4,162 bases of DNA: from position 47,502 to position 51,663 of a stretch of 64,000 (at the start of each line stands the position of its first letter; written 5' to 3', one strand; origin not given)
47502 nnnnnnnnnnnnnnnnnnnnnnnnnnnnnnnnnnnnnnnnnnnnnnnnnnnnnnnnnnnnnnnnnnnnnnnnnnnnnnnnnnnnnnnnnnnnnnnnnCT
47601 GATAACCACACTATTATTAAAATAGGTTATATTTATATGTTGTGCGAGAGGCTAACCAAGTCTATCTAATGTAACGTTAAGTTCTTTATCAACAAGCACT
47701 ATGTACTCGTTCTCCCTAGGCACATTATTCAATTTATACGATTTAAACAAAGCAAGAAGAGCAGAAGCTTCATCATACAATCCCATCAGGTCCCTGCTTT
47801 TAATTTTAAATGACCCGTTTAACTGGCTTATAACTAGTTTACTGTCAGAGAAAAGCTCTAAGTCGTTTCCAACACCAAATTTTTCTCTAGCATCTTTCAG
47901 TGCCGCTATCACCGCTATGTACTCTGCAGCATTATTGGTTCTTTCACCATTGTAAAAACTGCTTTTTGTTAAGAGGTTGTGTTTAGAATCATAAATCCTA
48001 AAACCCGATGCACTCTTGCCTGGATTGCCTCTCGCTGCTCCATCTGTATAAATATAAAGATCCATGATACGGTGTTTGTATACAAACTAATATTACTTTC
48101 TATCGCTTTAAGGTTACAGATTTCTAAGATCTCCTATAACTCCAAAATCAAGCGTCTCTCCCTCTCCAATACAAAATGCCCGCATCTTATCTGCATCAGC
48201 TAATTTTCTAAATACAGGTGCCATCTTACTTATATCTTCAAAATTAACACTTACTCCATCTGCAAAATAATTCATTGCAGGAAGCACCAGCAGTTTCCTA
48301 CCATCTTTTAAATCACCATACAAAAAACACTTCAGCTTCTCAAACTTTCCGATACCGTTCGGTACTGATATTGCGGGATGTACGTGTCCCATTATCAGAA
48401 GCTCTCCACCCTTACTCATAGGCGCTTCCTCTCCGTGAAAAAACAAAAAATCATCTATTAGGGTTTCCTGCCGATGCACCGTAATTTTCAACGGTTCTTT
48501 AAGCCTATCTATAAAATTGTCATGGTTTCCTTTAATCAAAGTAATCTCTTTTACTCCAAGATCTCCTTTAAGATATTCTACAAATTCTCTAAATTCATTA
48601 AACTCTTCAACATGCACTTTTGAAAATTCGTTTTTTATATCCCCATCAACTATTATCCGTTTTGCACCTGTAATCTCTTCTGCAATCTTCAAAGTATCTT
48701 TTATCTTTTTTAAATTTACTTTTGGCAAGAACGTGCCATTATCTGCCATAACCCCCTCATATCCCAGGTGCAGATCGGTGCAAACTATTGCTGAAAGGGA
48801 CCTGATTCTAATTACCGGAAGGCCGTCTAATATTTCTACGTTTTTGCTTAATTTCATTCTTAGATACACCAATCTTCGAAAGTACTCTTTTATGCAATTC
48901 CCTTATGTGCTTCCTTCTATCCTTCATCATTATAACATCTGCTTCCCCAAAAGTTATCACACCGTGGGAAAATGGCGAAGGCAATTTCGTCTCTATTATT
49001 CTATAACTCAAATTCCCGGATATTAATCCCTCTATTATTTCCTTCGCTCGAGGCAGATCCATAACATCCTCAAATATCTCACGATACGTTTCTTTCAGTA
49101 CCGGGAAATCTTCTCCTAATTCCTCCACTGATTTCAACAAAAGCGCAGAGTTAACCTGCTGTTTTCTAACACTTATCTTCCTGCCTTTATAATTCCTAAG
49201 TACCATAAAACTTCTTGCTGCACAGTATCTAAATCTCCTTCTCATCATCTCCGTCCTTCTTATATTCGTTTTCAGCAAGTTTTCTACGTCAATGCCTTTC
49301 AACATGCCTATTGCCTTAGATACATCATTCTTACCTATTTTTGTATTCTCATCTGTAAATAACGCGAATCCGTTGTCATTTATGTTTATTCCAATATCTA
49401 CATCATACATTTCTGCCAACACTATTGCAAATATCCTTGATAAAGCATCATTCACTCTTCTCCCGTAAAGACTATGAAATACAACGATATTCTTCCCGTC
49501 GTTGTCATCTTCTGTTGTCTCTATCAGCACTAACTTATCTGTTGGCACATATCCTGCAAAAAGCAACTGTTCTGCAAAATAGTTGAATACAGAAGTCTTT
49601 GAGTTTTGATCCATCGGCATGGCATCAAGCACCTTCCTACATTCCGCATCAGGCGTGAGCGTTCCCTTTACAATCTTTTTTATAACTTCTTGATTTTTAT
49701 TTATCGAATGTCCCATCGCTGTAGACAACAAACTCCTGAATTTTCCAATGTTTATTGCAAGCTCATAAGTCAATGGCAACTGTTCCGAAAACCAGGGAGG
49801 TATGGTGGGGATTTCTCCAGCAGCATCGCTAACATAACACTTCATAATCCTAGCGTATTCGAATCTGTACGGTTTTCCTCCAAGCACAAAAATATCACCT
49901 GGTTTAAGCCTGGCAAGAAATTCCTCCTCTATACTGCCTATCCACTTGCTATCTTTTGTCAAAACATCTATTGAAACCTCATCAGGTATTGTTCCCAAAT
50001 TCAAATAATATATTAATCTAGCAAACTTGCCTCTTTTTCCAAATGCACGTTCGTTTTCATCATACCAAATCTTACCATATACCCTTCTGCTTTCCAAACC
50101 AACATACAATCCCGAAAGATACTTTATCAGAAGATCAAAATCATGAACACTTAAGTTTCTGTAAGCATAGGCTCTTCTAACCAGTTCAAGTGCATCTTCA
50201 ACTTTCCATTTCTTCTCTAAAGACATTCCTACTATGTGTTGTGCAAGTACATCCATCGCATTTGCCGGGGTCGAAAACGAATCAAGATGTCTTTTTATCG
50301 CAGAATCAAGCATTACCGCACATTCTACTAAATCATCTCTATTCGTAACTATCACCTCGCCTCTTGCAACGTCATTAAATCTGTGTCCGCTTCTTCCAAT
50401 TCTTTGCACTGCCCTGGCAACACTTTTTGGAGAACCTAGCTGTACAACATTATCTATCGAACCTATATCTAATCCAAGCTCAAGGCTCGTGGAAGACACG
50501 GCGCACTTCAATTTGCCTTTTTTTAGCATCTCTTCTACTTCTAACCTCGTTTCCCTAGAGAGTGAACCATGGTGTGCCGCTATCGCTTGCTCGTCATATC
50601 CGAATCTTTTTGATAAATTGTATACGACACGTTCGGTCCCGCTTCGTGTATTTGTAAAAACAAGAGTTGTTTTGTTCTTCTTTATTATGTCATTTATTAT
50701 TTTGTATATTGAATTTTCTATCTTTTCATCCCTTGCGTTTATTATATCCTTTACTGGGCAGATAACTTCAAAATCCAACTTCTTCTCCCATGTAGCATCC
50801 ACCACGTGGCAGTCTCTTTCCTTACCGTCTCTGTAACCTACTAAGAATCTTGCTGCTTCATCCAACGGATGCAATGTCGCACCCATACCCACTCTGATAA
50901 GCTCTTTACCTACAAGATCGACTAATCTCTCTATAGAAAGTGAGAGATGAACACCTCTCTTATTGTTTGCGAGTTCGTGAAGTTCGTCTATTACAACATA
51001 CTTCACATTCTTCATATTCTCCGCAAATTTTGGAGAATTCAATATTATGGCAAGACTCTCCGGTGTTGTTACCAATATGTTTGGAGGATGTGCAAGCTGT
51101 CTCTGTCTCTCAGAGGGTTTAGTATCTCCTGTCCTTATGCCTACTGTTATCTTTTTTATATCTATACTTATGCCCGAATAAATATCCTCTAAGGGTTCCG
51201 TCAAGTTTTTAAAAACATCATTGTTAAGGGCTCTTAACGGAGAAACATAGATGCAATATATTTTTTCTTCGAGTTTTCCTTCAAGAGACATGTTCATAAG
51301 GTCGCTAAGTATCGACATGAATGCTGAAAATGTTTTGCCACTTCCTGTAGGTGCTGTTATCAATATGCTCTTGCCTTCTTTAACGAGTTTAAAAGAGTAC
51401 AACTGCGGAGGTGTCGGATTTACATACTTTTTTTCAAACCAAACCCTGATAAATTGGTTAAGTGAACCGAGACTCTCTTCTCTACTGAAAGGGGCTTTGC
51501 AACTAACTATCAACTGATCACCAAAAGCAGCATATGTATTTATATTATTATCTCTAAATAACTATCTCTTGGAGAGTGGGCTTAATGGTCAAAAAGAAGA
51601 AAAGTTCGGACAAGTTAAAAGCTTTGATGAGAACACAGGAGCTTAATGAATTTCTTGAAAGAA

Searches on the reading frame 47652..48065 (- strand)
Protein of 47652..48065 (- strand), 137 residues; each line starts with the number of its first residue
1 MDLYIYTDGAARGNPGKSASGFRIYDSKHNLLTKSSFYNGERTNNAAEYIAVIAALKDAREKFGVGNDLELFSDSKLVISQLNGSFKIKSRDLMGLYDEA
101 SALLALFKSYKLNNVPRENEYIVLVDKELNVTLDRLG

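Call 16: search_protein_families(library=pfam, proteins=[window:47652-48065:-], max_evalue=0.001)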
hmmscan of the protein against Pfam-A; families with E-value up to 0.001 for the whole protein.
window:47652-48065:- (137 aa): 2 families
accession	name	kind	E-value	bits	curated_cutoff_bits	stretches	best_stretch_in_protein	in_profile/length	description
PF00075.30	RNase_H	-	4.3e-13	50.1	25.8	1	3-84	4-77/141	RNase H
PF13456.12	RVT_3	-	7.7e-13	48.9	21.6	1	7-119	2-112/123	Reverse transcriptase-like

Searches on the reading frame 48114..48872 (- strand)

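Call 16: search_protein_families(library=pfam, proteins=[window:48114-48872:-], max_evalue=0.001)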
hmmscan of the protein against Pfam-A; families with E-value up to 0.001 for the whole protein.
window:48114-48872:- (252 aa): 2 families
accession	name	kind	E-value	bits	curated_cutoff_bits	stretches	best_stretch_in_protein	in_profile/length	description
PF00149.33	Metallophos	-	1.6e-06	29.1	21.5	1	29-148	4-116/191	Calcineurin-like phosphoesterase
PF12850.12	Metallophos_2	-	0.00025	21.5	27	1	29-166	4-118/154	Calcineurin-like phosphoesterase superfamily domain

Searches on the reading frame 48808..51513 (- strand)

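Call 16: search_protein_families(library=pfam, proteins=[window:48808-51513:-], max_evalue=0.001)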
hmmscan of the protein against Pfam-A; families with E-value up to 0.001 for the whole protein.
window:48808-51513:- (901 aa): 5 families
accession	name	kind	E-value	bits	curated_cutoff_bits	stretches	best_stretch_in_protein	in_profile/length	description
PF08494.16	DEAD_assoc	-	1.2e-55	188.7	23.5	1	656-849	1-191/191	DEAD/H associated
PF19306.5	WH_Lhr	-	6.2e-32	110.7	27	1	408-567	6-164/168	Large helicase-related protein, winged helix domain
PF00270.35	DEAD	-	3.4e-31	108.7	26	1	34-215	1-161/167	DEAD/DEAH box helicase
PF00271.37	Helicase_C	-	6.6e-18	65.4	23.5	1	271-376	4-107/110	Helicase conserved C-terminal domain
PF04851.21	ResIII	-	7.8e-09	36.1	22.5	1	45-214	21-162/164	Type III restriction enzyme, res subunit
